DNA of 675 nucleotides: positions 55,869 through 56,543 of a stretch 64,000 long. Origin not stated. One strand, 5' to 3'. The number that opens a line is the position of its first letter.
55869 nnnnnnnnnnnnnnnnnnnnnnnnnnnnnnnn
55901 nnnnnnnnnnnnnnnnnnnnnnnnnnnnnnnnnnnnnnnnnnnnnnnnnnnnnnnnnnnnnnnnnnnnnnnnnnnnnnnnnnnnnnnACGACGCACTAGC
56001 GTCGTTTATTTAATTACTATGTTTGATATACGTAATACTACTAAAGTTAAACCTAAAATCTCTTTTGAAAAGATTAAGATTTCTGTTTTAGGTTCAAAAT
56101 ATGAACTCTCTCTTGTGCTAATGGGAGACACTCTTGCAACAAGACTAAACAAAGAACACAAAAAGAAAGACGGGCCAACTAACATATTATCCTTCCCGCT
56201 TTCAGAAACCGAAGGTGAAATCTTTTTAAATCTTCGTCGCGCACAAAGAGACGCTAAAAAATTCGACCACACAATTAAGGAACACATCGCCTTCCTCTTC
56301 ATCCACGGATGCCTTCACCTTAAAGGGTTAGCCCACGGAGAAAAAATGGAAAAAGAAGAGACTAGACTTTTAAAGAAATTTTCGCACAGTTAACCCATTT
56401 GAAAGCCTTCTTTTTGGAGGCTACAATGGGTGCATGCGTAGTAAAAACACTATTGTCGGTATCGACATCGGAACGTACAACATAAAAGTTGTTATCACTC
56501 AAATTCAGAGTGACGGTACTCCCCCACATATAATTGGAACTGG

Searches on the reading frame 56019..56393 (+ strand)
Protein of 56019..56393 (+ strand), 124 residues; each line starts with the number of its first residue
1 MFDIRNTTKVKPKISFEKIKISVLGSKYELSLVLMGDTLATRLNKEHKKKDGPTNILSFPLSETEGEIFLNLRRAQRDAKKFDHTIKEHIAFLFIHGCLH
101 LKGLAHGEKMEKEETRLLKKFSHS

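Call 11: search_protein_families(library=pfam, proteins=[window:56019-56393:+], max_evalue=0.01)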
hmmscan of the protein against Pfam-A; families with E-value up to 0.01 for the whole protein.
window:56019-56393:+ (124 aa): 1 family
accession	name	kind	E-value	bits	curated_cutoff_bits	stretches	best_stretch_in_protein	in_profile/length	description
PF02130.23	YbeY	-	4.5e-24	85.2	25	1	22-115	22-118/129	Endoribonuclease YbeY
